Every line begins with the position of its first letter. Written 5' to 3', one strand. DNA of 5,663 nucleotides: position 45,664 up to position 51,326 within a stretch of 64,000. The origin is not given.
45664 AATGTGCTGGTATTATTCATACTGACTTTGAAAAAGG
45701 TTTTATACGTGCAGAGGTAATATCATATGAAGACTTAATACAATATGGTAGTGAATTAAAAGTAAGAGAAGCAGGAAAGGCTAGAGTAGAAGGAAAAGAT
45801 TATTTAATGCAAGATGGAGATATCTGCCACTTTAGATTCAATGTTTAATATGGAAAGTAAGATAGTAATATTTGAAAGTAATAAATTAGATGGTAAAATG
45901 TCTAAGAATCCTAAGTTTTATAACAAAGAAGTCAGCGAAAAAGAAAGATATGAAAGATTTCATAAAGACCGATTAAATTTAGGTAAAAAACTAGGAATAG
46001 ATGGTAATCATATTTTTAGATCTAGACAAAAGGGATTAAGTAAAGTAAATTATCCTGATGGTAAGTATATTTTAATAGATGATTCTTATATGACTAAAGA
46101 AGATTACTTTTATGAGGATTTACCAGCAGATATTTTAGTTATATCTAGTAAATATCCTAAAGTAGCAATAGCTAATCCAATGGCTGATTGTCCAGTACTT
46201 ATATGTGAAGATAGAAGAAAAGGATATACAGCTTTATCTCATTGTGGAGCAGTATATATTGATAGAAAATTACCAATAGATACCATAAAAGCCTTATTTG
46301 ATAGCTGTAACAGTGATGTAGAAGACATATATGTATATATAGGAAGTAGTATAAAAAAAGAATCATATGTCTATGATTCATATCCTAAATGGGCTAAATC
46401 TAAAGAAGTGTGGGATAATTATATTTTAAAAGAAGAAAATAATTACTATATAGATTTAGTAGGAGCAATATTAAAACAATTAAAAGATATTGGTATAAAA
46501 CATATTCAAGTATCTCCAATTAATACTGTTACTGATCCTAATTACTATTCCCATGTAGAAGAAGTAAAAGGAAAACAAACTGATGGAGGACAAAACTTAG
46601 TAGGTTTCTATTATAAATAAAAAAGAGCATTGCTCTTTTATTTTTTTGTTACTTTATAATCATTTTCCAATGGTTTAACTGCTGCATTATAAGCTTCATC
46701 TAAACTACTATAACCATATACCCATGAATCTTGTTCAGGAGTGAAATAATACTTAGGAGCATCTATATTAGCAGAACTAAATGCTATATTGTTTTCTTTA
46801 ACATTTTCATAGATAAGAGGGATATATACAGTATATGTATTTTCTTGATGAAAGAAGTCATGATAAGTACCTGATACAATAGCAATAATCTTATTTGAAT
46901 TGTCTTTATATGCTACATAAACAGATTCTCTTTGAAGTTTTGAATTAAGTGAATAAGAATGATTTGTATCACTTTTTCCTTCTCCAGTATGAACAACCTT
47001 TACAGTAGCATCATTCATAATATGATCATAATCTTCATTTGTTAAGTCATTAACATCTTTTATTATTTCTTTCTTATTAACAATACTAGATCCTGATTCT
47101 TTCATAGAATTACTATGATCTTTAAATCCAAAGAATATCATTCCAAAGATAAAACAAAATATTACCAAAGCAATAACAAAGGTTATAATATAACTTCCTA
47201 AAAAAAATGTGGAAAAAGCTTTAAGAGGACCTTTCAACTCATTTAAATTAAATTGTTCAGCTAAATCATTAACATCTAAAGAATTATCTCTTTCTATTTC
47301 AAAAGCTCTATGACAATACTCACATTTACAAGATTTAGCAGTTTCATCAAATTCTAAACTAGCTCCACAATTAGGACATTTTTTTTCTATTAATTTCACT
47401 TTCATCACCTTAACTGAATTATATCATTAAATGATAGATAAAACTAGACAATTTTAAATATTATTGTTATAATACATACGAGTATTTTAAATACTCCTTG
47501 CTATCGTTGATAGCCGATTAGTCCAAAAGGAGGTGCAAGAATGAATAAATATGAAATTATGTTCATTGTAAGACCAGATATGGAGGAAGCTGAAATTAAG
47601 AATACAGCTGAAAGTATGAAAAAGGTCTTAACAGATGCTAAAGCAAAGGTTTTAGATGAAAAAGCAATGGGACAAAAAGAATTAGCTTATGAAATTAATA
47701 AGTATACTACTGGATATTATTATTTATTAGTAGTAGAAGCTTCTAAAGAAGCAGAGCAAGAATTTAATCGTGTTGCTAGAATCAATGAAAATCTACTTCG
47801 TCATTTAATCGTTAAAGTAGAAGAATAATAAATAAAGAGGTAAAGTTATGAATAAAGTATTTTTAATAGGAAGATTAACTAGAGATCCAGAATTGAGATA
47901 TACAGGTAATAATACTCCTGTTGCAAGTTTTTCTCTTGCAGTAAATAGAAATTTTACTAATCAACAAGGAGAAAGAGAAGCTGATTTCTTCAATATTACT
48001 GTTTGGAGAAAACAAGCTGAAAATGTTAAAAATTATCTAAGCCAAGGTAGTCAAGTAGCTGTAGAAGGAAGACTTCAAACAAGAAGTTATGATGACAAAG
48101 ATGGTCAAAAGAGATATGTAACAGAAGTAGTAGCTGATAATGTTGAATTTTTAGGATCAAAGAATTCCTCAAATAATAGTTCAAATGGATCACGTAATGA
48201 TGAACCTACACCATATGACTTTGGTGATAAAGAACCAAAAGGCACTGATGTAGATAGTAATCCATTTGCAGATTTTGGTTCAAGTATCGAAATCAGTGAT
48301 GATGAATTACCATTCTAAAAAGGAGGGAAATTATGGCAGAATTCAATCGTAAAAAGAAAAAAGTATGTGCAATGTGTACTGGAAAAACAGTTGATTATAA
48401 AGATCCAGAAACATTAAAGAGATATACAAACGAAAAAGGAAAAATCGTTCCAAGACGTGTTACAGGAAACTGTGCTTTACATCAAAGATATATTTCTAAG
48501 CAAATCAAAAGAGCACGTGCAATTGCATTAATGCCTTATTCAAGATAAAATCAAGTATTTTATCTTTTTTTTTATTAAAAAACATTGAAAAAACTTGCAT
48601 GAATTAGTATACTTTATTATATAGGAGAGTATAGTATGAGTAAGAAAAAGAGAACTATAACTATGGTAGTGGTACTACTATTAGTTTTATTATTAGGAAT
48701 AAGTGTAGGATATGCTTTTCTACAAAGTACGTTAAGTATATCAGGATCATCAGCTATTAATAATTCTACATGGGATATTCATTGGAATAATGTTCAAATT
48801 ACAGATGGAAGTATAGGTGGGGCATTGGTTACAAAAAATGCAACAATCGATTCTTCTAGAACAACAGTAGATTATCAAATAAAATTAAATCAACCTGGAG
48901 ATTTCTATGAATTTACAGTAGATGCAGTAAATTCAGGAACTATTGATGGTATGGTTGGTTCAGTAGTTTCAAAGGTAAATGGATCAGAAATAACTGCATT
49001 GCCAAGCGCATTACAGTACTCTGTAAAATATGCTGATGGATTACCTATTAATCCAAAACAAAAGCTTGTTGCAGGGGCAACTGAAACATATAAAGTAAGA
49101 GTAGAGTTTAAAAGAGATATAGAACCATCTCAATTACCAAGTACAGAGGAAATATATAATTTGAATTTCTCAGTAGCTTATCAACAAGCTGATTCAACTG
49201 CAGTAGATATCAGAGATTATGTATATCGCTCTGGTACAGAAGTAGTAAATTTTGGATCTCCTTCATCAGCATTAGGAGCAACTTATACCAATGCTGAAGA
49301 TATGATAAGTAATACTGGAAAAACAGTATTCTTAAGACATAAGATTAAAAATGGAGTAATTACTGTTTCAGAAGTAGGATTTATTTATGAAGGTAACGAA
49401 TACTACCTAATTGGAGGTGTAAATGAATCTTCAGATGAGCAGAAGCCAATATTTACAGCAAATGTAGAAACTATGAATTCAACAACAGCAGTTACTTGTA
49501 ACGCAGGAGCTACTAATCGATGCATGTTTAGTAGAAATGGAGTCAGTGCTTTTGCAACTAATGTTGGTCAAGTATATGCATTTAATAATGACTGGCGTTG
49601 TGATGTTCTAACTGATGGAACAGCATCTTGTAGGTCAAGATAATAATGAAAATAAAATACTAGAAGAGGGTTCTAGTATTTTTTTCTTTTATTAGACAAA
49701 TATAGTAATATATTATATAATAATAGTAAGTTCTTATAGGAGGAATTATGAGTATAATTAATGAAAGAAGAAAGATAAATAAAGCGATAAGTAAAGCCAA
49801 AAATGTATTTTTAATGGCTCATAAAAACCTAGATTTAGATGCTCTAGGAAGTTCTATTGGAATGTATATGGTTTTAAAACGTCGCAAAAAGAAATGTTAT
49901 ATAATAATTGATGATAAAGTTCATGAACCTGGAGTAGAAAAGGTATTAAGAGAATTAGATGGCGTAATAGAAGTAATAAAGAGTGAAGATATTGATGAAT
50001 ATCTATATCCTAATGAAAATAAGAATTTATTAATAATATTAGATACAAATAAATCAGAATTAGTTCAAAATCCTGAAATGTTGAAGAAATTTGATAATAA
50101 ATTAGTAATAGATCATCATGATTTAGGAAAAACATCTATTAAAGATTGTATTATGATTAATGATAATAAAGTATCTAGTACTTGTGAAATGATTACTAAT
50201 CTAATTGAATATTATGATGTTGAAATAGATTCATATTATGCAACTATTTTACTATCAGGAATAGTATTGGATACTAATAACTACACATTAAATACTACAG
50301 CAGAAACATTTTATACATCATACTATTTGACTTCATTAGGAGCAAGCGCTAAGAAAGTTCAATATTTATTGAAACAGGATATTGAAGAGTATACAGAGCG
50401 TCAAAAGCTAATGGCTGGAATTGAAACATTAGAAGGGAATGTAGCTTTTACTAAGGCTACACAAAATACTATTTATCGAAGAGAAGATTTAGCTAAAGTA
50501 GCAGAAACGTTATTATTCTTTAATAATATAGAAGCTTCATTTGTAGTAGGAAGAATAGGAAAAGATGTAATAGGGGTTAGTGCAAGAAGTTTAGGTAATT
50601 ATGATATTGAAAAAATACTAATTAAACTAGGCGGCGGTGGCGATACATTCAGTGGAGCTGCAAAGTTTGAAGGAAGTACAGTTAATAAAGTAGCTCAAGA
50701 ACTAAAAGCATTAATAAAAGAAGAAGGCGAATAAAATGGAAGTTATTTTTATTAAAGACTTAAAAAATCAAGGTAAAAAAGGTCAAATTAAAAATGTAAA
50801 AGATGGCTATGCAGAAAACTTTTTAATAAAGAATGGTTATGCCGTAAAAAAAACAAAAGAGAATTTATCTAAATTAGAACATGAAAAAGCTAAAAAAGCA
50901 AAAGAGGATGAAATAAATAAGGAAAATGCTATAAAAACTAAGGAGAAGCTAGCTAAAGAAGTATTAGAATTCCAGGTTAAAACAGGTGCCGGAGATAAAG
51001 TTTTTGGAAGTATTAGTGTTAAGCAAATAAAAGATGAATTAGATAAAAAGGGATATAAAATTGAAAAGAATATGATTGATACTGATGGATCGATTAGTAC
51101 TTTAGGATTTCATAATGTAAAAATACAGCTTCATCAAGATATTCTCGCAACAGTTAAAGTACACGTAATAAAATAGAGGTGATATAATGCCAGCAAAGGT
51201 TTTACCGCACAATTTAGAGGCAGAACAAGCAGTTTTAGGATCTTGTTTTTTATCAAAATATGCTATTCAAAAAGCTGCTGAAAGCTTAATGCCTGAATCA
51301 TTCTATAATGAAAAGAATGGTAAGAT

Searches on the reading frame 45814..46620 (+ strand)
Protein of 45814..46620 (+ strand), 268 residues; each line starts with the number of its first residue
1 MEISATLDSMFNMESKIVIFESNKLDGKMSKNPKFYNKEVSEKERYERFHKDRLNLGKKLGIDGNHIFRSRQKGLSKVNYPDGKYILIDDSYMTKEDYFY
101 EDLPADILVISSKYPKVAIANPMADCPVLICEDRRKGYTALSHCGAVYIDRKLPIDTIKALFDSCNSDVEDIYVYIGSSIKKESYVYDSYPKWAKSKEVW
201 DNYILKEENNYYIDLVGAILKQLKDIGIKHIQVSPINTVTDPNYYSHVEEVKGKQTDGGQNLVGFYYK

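Call 45: search_protein_families(library=pfam, proteins=[window:45814-46620:+])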
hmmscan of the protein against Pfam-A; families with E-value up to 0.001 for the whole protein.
window:45814-46620:+ (268 aa): 1 family
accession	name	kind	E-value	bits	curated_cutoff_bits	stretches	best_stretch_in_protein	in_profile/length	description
PF02578.20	Cu-oxidase_4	-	6.8e-20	71.9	22.9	1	37-252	16-230/238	Multi-copper polyphenol oxidoreductase laccase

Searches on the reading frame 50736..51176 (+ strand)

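Call 45: search_protein_families(library=pfam, proteins=[window:50736-51176:+])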
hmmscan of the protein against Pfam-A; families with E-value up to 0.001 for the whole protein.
window:50736-51176:+ (146 aa): 2 families
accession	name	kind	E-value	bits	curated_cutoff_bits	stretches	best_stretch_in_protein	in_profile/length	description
PF03948.19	Ribosomal_L9_C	-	1.2e-20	74.1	23.2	1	64-145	2-85/86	Ribosomal protein L9, C-terminal domain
PF01281.25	Ribosomal_L9_N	-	3.7e-19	68.4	20.7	1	1-47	1-47/47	Ribosomal protein L9, N-terminal domain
